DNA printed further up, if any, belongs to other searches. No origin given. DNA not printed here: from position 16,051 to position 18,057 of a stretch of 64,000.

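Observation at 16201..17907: GmhB heptose-bisphosphate phosphatase fused to a GT-B glycosyltransferase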

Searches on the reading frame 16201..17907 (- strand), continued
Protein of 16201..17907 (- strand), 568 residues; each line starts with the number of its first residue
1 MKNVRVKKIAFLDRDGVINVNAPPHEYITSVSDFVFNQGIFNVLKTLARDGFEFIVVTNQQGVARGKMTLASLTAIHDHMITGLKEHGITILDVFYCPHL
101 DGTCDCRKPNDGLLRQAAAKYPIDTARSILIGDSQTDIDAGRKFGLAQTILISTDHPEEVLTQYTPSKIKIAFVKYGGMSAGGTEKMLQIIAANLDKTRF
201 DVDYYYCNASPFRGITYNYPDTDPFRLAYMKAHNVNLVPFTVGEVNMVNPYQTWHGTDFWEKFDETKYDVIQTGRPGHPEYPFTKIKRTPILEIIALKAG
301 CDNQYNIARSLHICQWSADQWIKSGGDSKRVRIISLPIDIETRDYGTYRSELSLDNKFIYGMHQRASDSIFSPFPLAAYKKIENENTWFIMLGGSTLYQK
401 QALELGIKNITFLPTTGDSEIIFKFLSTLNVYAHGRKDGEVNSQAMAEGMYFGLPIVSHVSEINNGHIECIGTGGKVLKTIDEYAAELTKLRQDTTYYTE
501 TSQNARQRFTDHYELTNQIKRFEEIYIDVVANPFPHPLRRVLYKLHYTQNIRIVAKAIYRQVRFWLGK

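Call 12: search_solved_structures(query=A1, max_evalue=0.01)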
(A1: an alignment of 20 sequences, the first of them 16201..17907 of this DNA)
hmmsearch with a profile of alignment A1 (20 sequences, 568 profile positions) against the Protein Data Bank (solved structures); distinct sequences matched with E-value up to 0.01: 11.
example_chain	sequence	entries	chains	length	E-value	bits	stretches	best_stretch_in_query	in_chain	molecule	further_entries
3l8e_A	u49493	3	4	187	9.7e-32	113.5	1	9-158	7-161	D,D-heptose 1,7-bisphosphate phosphatase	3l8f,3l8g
2gmw_A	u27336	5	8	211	1.2e-31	113.2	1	9-158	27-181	D,D-heptose 1,7-bisphosphate phosphatase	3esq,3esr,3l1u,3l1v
4pnh_A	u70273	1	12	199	4.5e-29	104.7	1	2-152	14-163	D,D-heptose 1,7-bisphosphate phosphatase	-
2fpr_A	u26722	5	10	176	5.2e-25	91.3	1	5-147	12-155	Histidine biosynthesis bifunctional protein hisB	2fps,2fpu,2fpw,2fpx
3l8h_A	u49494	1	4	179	8.8e-25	90.6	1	8-158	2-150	Putative haloacid dehalogenase-like hydrolase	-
2o2x_A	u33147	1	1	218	2.9e-18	69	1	10-155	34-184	hypothetical protein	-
1yj5_A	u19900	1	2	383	5e-06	28.6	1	6-136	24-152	5' polynucleotide kinase-3' phosphatase catalytic domain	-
3zvl_A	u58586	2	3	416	5.9e-06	28.4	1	6-136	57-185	BIFUNCTIONAL POLYNUCLEOTIDE PHOSPHATASE/KINASE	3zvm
3zvn_A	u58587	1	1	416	2.9e-05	26.1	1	7-136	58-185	BIFUNCTIONAL POLYNUCLEOTIDE PHOSPHATASE/KINASE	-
3u7g_A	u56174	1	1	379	4.6e-05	25.5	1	7-136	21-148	Bifunctional polynucleotide phosphatase/kinase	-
3u7e_B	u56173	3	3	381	4.6e-05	25.5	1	7-136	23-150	Bifunctional polynucleotide phosphatase/kinase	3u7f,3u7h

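Call 13: find_encoding_contigs(protein=P0014, flank=8000, max_places=2)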
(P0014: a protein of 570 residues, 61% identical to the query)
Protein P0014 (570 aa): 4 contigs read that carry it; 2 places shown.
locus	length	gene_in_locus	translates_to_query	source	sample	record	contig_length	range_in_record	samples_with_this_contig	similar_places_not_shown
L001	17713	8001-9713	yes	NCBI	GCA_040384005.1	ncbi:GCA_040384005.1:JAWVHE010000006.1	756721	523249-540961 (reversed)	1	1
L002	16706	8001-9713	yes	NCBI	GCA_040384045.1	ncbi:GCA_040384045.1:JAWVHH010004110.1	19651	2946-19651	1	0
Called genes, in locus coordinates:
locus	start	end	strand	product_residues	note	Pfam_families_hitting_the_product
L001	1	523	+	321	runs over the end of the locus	PF01073:3Beta_HSD, PF01370:Epimerase, PF16363:GDP_Man_Dehyd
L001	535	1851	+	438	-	PF01943:Polysacc_synt, PF13440:Polysacc_synt_3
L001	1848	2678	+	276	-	PF01370:Epimerase, PF04321:RmlD_sub_bind (faint), PF16363:GDP_Man_Dehyd (faint)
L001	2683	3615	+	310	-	PF00535:Glycos_transf_2, PF13641:Glyco_tranf_2_3 (weak)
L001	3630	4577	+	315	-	PF00535:Glycos_transf_2 (weak)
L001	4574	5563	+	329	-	PF01073:3Beta_HSD, PF01370:Epimerase, PF02719:Polysacc_synt_2, PF04321:RmlD_sub_bind, PF13460:NAD_binding_10 (weak), PF16363:GDP_Man_Dehyd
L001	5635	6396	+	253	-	PF05175:MTS, PF02353:CMAS, PF01209:Ubie_methyltran, PF13489:Methyltransf_23, PF13847:Methyltransf_31, PF08241:Methyltransf_11, PF08242:Methyltransf_12, PF13649:Methyltransf_25, +3 more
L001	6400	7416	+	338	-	PF00288:GHMP_kinases_N, PF08544:GHMP_kinases_C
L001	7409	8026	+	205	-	PF13580:SIS_2, PF01380:SIS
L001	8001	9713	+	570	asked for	PF00702:Hydrolase (weak), PF08645:PNK3P, PF13419:HAD_2 (faint), PF13242:Hydrolase_like, PF00534:Glycos_transf_1, PF13692:Glyco_trans_1_4 (weak)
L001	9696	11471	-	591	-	PF02543:Carbam_trans_N, PF16861:Carbam_trans_C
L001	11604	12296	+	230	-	PF13489:Methyltransf_23 (weak), PF13649:Methyltransf_25 (weak)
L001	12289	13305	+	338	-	-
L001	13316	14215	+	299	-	PF05050:Methyltransf_21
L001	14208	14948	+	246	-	PF03269:DUF268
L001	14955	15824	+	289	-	PF01531:Glyco_transf_11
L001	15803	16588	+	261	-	PF00535:Glycos_transf_2, PF10111:Glyco_tranf_2_2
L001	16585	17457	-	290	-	-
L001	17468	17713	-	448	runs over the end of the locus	PF00534:Glycos_transf_1, PF13692:Glyco_trans_1_4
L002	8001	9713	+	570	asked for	PF00702:Hydrolase (weak), PF08645:PNK3P, PF13419:HAD_2 (faint), PF13242:Hydrolase_like, PF00534:Glycos_transf_1, PF13692:Glyco_trans_1_4 (weak)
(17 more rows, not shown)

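Call 14: find_encoding_contigs(protein=P0072, flank=8000, max_places=2)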
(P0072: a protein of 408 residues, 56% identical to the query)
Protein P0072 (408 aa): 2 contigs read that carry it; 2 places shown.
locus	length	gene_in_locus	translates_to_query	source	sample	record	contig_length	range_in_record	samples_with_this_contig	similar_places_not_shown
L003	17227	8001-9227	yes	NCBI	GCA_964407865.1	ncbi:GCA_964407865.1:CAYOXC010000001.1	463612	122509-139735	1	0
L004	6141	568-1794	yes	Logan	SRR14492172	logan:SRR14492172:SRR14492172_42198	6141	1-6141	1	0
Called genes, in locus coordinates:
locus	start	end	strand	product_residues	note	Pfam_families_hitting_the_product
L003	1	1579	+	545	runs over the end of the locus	PF00535:Glycos_transf_2 (weak), PF13641:Glyco_tranf_2_3 (weak), PF13578:Methyltransf_24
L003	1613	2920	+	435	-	PF01943:Polysacc_synt, PF13440:Polysacc_synt_3, PF03023:MurJ, PF01554:MatE (weak)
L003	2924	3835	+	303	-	-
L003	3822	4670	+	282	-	PF05050:Methyltransf_21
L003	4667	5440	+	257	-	PF00535:Glycos_transf_2 (weak)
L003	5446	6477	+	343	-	PF04055:Radical_SAM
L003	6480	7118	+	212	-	PF02353:CMAS (faint), PF13489:Methyltransf_23, PF13847:Methyltransf_31 (weak), PF08241:Methyltransf_11 (weak), PF08242:Methyltransf_12, PF13649:Methyltransf_25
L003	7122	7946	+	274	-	PF00535:Glycos_transf_2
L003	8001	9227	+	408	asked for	PF13692:Glyco_trans_1_4 (faint), PF00534:Glycos_transf_1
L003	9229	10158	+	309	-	-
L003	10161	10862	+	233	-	PF05050:Methyltransf_21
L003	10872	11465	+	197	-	PF08241:Methyltransf_11 (weak), PF13489:Methyltransf_23 (weak)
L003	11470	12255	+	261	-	PF01531:Glyco_transf_11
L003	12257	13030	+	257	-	PF00535:Glycos_transf_2, PF10111:Glyco_tranf_2_2, PF13641:Glyco_tranf_2_3, PF13632:Glyco_trans_2_3 (faint)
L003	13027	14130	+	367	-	PF13439:Glyco_transf_4, PF13477:Glyco_trans_4_2, PF13579:Glyco_trans_4_4, PF20706:GT4-conflict (weak), PF00534:Glycos_transf_1, PF13692:Glyco_trans_1_4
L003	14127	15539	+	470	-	PF03721:UDPG_MGDP_dh_N, PF00984:UDPG_MGDP_dh (weak), PF03720:UDPG_MGDP_dh_C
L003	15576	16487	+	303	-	PF01073:3Beta_HSD, PF01370:Epimerase, PF02719:Polysacc_synt_2, PF04321:RmlD_sub_bind, PF07993:NAD_binding_4 (faint), PF13460:NAD_binding_10, PF16363:GDP_Man_Dehyd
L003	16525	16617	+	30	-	-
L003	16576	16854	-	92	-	PF01016:Ribosomal_L27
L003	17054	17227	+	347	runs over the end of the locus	PF00953:Glycos_transf_4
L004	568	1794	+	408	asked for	PF13692:Glyco_trans_1_4 (faint), PF00534:Glycos_transf_1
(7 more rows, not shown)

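Call 16: find_related_loci(query=A1, collection=genome_contigs, flank=10000)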
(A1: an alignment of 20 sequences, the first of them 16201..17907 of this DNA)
Query A1 (568 aa) in genome_contigs; peptide patterns used: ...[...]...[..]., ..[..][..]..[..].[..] (x = any residue, [..] = any of these).
106 stretches matched a pattern; 46 encode a relative of the query (tblastn E <= 1e-3); 46 distinct loci.
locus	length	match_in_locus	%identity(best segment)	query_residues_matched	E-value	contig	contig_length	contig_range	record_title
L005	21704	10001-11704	80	1-568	0e+0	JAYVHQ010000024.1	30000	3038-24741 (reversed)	MAG: Candidatus Kaiserbacteria bacterium isolate GL49_Down_metabinner_27 GL49_Down_metabinner_27_23, whole genome shotgu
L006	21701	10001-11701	70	1-567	0e+0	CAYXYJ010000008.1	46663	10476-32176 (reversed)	MAG TPA_asm: uncultured Candidatus Saccharibacteria bacterium isolate binchicken_co179_48 genome assembly, contig: NODE_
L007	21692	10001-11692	56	7-563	0e+0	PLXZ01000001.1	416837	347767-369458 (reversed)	MAG: Candidatus Taylorbacteria bacterium isolate palsa_1337 73.20120700_P3D.324_contig_6219, whole genome shotgun sequen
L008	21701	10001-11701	54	6-566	0e+0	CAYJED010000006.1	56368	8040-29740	MAG TPA_asm: uncultured Candidatus Saccharibacteria bacterium isolate ERP123247_co1_147 genome assembly, contig: NODE_27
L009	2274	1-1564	60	42-566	2e-176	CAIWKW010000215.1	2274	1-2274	MAG: Candidatus Doudnabacteria bacterium isolate AlinenLipids_bin-7426 genome assembly, contig: bin-7426:215/227, whole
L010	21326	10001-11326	53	141-566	1e-157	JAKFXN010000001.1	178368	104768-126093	MAG: Candidatus Parcubacteria bacterium isolate ND3_Bin_27 ND3_0000006, whole genome shotgun sequence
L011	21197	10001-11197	58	168-563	2e-155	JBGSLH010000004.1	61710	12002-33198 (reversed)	MAG: Candidatus Paceibacteria bacterium isolate JTS-AC200 k141_3487509, whole genome shotgun sequence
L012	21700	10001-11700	56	1-566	0e+0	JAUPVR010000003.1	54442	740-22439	MAG: Patescibacteria group bacterium isolate erpe_2018_sw_33hr_WHONDRS-SW48-000096_A_bin.20 scaffold_35, whole genome sh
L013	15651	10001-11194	56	148-545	1e-150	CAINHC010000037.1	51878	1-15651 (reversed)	uncultured bacterium isolate AM-lipid-01-D7_bin-0575 genome assembly, contig: bin-0575:37/52, whole genome shotgun seque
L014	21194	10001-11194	56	148-545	2e-150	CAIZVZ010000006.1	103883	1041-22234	uncultured bacterium isolate Loc080925-6m_bin-1435 genome assembly, contig: bin-1435:06/21, whole genome shotgun sequenc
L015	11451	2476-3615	56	167-545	3e-148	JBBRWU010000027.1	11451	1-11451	MAG: Candidatus Doudnabacteria bacterium isolate La4_metabat2.076 La4_metabat2.076_K_3243601_L_11451_cov_13.1404, whole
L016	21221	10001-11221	55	158-563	2e-147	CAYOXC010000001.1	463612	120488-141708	MAG TPA_asm: uncultured Gammaproteobacteria bacterium isolate SRP319275_co4_114 genome assembly, contig: NODE_2_length_4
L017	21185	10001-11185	55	164-563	4e-145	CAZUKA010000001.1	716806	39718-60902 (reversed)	MAG TPA_asm: uncultured Gammaproteobacteria bacterium isolate SRP239054_co1_60 genome assembly, contig: NODE_1_length_71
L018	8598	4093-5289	53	168-563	5e-141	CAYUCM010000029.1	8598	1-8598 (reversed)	MAG TPA_asm: uncultured Candidatus Saccharibacteria bacterium isolate SRP286056_co1_704 genome assembly, contig: NODE_10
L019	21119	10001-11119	54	168-540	4e-138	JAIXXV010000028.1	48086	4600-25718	MAG: bacterium isolate D4_MAG_00069 pond_D4_MAG_00069_000000000030, whole genome shotgun sequence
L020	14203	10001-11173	53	162-561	2e-137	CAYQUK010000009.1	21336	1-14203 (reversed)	MAG TPA_asm: uncultured Candidatus Saccharibacteria bacterium isolate SRP170004_co1_235 genome assembly, contig: NODE_37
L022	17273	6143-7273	53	157-535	7e-136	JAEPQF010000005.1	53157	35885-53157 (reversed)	MAG: Hyphomicrobiales bacterium isolate HXMU1428-3 NODE_5_length_53157_cov_3.863885, whole genome shotgun sequence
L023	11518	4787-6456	50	5-563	1e-172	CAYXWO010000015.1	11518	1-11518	MAG TPA_asm: uncultured Candidatus Saccharibacteria bacterium isolate SRP286056_co2_66 genome assembly, contig: NODE_930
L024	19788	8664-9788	52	169-543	1e-129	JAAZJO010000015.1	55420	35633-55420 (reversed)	MAG: Candidatus Falkowbacteria bacterium isolate AS21ysBPME_294 243227_AS21, whole genome shotgun sequence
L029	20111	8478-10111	48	8-554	2e-142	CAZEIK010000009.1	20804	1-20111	MAG TPA_asm: uncultured Candidatus Saccharibacteria bacterium isolate SRP257259_co1_270 genome assembly, contig: NODE_29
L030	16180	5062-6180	49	168-542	3e-118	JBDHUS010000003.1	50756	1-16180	MAG: Candidatus Paceibacteria bacterium isolate AS-MICRO-3CA.16 NODE_2383_length_50756_cov_20.000889, whole genome shotg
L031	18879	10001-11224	52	162-560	6e-135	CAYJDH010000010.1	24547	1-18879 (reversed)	MAG TPA_asm: uncultured Candidatus Saccharibacteria bacterium isolate ERP123247_co1_83 genome assembly, contig: NODE_122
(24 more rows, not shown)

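Call 19: predict_structure(alignment_id=A1)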
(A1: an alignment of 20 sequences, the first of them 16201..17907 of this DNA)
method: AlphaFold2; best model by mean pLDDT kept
length: 568 residues; sequences in the alignment: 20
mean_pLDDT: 87.1   pTM: 0.74
mean pLDDT of the five models: 87.1, 86.4, 85.7, 84.9, 82.9
residues with pLDDT >= 90: 292; 70-90: 230; 50-70: 42; < 50: 4
segments of 3 or more residues with pLDDT < 50: 1-4
pLDDT, mean of each block of 10 residues (from residue 1): 65 93 76 92 90 92 86 94 95 92 87 94 89 94 92 92 84 80 82 92 89 72 81 93 80 85 90 73 78 76 79 85 82 88 92 96 87 95 97 92 97 87 96 87 82 96 84 94 98 98 96 93 91 76 67 74 76
secondary structure, 60 per line:
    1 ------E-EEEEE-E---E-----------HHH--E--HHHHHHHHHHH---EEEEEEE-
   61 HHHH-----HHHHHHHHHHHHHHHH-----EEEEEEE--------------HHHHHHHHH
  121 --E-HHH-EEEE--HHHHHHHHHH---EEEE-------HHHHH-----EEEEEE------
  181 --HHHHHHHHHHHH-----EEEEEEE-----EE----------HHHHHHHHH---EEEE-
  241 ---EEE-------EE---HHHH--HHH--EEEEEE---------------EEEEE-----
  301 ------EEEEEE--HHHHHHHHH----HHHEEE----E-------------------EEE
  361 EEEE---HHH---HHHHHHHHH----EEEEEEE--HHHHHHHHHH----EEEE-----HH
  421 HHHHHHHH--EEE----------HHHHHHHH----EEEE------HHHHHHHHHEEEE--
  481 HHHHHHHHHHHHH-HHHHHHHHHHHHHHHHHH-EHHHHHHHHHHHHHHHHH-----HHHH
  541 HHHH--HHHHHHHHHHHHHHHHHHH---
elements in order: E9-13 H39-49 E53-59 H61-64 H70-85 E91-97 H112-120 E129-132 H135-144 E148-151 H159-163 E169-174 H183-194 E200-206 H224-232 E236-239 E244-246 H259-262 E270-275 E291-295 E307-312 H315-323 E331-333 E358-364 H374-382 E387-393 H396-405 E410-413 H419-428 E431-433 H444-451 E456-459 H466-474 E475-478 H481-493 H495-512 H515-531 H537-544 H547-565

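Call 21: find_encoding_contigs(protein=P0017, flank=8000, max_places=3)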
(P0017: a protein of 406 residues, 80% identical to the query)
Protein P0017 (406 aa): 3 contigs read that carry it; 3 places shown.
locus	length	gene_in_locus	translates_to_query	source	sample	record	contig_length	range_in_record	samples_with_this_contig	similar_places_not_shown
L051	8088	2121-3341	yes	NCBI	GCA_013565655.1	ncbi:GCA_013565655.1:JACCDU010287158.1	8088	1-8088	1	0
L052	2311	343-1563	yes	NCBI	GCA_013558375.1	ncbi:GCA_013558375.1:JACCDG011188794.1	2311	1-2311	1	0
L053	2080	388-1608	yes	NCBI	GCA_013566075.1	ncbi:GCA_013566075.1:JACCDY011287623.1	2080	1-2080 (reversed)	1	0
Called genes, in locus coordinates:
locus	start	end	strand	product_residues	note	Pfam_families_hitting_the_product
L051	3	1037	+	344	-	?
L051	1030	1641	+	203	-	PF13580:SIS_2, PF01380:SIS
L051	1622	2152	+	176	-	PF00702:Hydrolase (weak), PF13419:HAD_2 (weak), PF08645:PNK3P, PF13242:Hydrolase_like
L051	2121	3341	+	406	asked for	PF00534:Glycos_transf_1 (weak)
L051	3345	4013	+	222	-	PF13649:Methyltransf_25 (weak)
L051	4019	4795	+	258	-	PF00535:Glycos_transf_2, PF10111:Glyco_tranf_2_2, PF13641:Glyco_tranf_2_3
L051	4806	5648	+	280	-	PF08759:GT-D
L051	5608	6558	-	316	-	PF00106:adh_short (weak), PF01073:3Beta_HSD, PF01370:Epimerase, PF02719:Polysacc_synt_2, PF04321:RmlD_sub_bind, PF13460:NAD_binding_10, PF16363:GDP_Man_Dehyd, PF07993:NAD_binding_4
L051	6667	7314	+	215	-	-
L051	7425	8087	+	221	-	?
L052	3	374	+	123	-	?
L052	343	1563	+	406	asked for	PF00534:Glycos_transf_1 (weak)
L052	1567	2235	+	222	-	PF13649:Methyltransf_25 (weak)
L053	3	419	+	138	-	?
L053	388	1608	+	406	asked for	PF00534:Glycos_transf_1 (weak)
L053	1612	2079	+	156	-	?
